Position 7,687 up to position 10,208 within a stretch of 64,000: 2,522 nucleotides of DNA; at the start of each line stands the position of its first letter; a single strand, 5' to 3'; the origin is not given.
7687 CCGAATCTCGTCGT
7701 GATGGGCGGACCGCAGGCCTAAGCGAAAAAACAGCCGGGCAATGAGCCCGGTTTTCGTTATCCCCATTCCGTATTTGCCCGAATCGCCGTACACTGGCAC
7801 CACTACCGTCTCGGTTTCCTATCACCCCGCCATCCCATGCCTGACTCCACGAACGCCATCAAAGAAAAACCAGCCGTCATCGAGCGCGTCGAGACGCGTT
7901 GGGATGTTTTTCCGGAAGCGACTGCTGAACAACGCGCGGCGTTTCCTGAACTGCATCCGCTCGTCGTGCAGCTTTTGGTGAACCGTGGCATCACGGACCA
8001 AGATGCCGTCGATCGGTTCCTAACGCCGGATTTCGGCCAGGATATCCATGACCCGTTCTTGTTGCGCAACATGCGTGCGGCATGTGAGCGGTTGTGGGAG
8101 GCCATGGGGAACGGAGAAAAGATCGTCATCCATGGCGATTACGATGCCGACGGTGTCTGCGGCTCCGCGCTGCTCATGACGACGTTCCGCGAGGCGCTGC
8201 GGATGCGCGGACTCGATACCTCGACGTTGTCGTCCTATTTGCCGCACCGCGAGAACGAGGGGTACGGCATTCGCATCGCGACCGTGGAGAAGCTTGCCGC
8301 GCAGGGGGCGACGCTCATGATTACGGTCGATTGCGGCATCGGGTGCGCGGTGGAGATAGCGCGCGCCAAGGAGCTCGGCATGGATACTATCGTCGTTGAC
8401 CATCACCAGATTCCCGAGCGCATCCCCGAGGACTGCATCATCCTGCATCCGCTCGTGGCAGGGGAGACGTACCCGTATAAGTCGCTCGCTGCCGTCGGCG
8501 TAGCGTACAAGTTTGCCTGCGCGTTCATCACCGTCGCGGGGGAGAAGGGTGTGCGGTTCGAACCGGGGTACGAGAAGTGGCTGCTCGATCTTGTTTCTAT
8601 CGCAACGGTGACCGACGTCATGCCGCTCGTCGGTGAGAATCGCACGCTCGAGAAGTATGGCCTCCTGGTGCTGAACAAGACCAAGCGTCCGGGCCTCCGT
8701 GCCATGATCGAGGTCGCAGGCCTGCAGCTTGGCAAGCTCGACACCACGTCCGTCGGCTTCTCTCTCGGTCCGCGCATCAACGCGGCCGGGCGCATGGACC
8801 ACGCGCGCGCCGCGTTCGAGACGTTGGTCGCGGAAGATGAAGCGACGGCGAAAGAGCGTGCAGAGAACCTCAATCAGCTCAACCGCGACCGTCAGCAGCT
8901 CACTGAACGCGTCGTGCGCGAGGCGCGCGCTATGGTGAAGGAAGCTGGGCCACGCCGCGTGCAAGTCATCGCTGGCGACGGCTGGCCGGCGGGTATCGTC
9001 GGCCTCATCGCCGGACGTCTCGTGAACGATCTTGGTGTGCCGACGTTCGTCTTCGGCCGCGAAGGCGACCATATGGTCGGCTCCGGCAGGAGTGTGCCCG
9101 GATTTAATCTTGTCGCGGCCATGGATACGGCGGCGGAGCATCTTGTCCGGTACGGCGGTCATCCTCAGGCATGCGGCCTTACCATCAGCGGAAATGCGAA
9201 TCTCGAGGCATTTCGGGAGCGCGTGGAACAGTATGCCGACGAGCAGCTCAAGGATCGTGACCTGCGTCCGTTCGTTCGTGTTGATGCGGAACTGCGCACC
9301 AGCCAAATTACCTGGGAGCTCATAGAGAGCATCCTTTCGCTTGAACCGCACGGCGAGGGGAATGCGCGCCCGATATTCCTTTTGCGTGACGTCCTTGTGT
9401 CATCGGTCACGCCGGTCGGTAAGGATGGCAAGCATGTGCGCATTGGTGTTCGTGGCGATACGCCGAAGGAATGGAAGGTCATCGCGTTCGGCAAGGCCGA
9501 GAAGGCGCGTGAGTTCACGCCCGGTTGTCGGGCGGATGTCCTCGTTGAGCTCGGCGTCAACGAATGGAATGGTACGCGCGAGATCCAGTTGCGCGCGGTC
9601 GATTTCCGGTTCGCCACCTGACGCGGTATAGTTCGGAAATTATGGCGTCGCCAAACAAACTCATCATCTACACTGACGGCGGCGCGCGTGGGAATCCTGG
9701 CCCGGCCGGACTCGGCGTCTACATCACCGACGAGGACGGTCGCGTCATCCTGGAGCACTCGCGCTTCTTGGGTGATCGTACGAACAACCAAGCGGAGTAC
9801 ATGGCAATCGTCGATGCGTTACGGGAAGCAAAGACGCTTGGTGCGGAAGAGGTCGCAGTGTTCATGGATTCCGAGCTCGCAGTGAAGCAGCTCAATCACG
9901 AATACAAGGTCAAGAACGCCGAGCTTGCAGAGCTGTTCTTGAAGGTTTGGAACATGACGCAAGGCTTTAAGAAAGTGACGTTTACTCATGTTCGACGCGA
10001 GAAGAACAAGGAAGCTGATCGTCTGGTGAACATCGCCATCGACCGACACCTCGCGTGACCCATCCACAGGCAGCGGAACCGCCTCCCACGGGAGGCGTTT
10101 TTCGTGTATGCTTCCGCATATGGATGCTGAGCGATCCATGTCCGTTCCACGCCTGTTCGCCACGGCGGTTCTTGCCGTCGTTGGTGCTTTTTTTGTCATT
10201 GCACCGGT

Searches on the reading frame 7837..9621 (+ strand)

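Call 13: search_protein_families(library=pfam, proteins=[window:7837-9621:+], max_evalue=0.001)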
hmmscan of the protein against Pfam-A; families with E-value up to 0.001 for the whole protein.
window:7837-9621:+ (594 aa): 3 families
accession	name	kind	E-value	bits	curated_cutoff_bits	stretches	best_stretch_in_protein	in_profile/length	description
PF17768.7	RecJ_OB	-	3.3e-28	98.3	27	1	482-589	1-107/107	RecJ OB domain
PF01368.27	DHH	-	2.2e-19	70.4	28.1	1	95-234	1-104/125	DHH family, N-terminal domain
PF02272.25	DHHA1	-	2.4e-13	50.8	25.9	1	377-467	6-100/102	DHHA1 domain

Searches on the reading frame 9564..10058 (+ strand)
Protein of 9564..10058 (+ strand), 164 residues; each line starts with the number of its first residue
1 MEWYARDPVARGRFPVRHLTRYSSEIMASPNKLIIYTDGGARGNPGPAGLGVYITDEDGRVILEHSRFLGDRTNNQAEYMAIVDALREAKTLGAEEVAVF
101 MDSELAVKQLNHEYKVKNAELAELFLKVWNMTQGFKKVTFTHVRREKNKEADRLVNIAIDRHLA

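Call 13: search_protein_families(library=pfam, proteins=[window:9564-10058:+], max_evalue=0.001)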
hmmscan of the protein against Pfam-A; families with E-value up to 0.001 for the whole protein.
window:9564-10058:+ (164 aa): 2 families
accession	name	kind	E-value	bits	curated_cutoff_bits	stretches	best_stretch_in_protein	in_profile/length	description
PF13456.12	RVT_3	-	2.1e-24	86.2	21.6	1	37-156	2-121/123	Reverse transcriptase-like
PF00075.30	RNase_H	-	2.3e-13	51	25.8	1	31-156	2-137/141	RNase H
